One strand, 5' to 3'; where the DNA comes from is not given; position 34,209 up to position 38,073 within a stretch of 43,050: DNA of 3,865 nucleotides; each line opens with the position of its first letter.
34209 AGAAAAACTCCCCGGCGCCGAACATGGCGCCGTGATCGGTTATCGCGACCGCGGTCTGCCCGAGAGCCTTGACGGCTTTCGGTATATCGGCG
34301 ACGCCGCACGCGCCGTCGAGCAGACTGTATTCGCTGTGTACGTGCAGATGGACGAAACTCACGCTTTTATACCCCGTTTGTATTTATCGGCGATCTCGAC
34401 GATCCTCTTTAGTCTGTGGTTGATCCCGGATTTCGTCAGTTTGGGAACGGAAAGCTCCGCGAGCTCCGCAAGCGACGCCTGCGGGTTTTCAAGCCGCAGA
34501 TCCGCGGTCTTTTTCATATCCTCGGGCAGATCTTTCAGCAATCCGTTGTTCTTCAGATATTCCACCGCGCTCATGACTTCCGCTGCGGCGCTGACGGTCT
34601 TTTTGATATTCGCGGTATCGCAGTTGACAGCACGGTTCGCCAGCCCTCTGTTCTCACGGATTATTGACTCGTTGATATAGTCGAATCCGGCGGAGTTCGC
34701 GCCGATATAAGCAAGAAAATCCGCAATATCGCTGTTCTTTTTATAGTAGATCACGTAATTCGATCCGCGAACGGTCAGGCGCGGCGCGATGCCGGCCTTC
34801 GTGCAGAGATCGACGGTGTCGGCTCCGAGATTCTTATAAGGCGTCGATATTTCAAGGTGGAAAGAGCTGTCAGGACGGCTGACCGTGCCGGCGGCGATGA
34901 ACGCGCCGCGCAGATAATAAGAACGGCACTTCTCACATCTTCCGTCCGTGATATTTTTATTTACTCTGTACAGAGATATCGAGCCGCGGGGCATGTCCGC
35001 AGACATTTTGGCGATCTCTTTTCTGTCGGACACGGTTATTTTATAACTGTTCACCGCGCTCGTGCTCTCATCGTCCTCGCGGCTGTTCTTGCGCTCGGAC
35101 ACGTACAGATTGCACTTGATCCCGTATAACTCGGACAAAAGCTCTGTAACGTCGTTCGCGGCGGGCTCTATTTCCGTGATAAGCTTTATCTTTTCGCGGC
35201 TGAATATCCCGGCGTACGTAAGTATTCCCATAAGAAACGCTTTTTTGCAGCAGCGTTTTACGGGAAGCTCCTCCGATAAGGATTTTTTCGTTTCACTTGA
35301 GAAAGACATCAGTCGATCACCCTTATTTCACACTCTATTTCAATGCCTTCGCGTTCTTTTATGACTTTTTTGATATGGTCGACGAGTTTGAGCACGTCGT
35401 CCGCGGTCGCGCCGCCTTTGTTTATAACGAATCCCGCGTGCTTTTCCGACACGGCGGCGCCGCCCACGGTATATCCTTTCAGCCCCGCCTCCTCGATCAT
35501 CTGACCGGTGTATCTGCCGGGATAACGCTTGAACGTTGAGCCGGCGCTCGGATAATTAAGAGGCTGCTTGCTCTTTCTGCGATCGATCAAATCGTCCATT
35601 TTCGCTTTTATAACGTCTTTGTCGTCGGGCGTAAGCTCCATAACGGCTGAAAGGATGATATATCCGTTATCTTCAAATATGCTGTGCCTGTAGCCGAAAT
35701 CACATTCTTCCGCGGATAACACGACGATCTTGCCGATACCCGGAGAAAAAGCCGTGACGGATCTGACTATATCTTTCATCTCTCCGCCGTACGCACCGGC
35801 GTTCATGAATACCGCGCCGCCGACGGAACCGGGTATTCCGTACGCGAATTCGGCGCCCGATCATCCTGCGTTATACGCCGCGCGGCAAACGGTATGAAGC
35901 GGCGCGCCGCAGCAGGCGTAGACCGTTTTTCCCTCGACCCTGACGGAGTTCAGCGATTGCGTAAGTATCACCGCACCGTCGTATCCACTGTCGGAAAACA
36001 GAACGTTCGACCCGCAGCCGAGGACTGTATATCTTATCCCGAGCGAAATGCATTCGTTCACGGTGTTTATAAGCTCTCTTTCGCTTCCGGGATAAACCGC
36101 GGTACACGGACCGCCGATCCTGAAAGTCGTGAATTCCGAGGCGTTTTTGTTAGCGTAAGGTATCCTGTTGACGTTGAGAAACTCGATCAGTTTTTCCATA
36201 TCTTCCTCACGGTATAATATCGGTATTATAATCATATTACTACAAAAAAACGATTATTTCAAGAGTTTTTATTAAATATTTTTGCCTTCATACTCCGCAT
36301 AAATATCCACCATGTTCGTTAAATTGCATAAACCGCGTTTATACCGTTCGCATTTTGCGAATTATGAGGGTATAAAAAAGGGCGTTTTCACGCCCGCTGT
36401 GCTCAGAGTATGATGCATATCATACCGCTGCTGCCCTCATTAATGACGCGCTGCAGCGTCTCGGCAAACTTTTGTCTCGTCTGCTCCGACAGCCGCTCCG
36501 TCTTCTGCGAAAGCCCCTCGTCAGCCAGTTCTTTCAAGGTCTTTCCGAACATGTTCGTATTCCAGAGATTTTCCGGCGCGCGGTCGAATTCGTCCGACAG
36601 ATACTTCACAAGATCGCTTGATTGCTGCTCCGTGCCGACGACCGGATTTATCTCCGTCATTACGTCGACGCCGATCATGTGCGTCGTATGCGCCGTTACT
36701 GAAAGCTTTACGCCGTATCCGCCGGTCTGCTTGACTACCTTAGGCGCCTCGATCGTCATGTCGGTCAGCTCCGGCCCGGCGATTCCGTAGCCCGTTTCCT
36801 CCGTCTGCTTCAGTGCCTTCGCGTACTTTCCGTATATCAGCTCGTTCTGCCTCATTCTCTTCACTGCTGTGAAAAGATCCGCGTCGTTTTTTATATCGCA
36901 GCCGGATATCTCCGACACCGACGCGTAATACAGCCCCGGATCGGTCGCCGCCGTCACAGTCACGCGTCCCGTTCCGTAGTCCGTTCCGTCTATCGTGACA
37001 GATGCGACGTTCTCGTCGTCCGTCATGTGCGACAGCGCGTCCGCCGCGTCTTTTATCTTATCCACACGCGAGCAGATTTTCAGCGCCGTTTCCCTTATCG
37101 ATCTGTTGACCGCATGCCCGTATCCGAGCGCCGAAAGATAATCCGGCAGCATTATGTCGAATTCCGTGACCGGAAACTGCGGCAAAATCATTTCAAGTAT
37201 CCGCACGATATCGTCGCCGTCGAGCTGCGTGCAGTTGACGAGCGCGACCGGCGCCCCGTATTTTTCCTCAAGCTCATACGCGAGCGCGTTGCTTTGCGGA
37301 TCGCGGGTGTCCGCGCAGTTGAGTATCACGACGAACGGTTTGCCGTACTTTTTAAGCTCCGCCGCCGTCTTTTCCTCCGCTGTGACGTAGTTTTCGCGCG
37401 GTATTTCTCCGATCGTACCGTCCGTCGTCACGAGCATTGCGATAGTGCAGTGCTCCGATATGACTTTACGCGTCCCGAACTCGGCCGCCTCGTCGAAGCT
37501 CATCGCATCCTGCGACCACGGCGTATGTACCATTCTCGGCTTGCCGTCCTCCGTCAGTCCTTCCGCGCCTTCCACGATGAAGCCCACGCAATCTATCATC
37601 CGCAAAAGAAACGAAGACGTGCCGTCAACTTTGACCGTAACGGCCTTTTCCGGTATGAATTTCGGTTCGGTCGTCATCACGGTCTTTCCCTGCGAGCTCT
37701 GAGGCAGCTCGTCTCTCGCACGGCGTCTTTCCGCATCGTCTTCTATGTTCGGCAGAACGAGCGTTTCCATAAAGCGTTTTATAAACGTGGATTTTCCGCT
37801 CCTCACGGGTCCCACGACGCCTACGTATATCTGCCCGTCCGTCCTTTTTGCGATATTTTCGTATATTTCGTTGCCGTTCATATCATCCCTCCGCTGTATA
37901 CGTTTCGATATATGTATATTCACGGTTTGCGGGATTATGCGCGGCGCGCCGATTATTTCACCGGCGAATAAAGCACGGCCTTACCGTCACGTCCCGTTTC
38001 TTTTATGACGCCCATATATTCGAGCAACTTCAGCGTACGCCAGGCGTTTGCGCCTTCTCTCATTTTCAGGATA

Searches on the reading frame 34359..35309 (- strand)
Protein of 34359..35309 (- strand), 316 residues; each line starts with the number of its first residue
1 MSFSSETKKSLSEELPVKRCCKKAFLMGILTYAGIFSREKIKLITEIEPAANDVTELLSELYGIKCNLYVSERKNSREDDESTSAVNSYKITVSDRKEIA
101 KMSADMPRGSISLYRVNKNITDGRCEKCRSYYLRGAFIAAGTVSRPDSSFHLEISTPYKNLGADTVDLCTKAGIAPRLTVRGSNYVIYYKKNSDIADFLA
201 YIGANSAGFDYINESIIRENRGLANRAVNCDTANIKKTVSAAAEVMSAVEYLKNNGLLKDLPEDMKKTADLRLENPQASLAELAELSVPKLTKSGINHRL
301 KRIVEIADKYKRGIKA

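Call 23: search_protein_families(library=pfam, proteins=[window:34359-35309:-], max_evalue=0.01)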
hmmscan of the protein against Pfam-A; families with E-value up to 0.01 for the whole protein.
window:34359-35309:- (316 aa): 4 families
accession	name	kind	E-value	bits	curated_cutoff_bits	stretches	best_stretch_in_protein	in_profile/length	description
PF02650.20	HTH_WhiA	-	3.8e-31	107.8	27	1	224-307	1-84/84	WhiA C-terminal HTH domain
PF14527.11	LAGLIDADG_WhiA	-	4.5e-20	72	23.2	1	131-221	3-93/93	WhiA LAGLIDADG-like domain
PF10298.14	WhiA_N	-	3.4e-07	30.7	23.4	1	19-77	1-63/86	WhiA N-terminal LAGLIDADG-like domain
PF14528.11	LAGLIDADG_3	-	0.00018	22.1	22.5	0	129-203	3-82/82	LAGLIDADG-like domain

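Call 69: find_encoding_contigs(protein=window:34359-35309:-, flank=3000, max_places=4)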
Protein window:34359-35309:- (316 aa): 6 contigs read that carry it; 4 places shown.
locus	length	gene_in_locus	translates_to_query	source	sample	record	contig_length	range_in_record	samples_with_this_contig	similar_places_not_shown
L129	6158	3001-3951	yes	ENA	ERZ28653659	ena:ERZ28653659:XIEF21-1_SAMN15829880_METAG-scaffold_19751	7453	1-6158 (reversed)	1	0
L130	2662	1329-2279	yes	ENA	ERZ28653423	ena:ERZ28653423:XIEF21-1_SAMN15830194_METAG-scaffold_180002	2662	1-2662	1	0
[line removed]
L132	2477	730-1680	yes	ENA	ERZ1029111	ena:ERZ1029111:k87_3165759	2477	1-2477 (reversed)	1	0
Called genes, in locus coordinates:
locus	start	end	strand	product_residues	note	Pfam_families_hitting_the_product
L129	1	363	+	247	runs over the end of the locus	PF26351:DUF8091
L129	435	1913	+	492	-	PF09547:SpoIVA_ATPase, PF20438:SpoIVA_middle, PF20439:SpoIVA_C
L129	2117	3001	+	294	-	-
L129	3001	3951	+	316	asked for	PF10298:WhiA_N (weak), PF14527:LAGLIDADG_WhiA, PF02650:HTH_WhiA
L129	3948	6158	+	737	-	?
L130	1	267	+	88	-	?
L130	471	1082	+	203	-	PF01565:FAD_binding_4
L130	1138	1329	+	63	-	PF02873:MurB_C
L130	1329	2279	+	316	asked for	PF10298:WhiA_N (weak), PF14527:LAGLIDADG_WhiA, PF02650:HTH_WhiA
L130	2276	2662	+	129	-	?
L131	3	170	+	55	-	?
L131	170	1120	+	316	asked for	PF10298:WhiA_N (weak), PF14527:LAGLIDADG_WhiA, PF02650:HTH_WhiA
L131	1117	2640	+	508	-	?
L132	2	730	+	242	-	?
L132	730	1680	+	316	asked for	PF10298:WhiA_N (weak), PF14527:LAGLIDADG_WhiA, PF02650:HTH_WhiA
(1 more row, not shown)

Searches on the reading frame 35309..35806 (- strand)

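Call 23: search_protein_families(library=pfam, proteins=[window:35309-35806:-], max_evalue=0.01)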
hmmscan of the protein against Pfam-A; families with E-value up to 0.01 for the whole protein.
window:35309-35806:- (165 aa): 1 family
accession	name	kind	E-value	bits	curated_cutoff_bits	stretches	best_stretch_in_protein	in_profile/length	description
PF02873.21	MurB_C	-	2.1e-35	121.3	27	1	66-164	2-99/99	UDP-N-acetylenolpyruvoylglucosamine reductase, C-terminal domain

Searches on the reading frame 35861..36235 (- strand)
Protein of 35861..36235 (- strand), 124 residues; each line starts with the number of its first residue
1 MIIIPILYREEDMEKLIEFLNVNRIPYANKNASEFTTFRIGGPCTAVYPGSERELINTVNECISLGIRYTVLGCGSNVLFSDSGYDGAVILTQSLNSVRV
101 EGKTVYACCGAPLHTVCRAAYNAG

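Call 23: search_protein_families(library=pfam, proteins=[window:35861-36235:-], max_evalue=0.01)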
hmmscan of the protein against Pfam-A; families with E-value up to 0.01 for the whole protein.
window:35861-36235:- (124 aa): 1 family
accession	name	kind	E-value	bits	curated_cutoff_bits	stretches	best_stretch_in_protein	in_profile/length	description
PF01565.28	FAD_binding_4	-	4.2e-09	36.7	26.4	1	46-120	4-81/139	FAD binding domain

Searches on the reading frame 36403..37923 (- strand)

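Call 23: search_protein_families(library=pfam, proteins=[window:36403-37923:-], max_evalue=0.01)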
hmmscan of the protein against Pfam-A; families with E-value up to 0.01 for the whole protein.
window:36403-37923:- (506 aa): 4 families
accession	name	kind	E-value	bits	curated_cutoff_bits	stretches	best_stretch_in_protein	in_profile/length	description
PF09547.16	SpoIVA_ATPase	-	5.2e-107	357.1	26.6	1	15-251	1-237/237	Stage IV sporulation protein A, ATPase domain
PF20438.3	SpoIVA_middle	-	1.5e-44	152.7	25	1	252-430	1-179/179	Stage IV sporulation protein A, middle domain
PF20439.3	SpoIVA_C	-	1.2e-29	102.7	25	1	431-506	1-76/76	Sporulation stage IV protein A, C-terminal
PF00009.33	GTP_EFTU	-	0.0012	18.9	26.5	0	33-114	5-78/188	Elongation factor Tu GTP binding domain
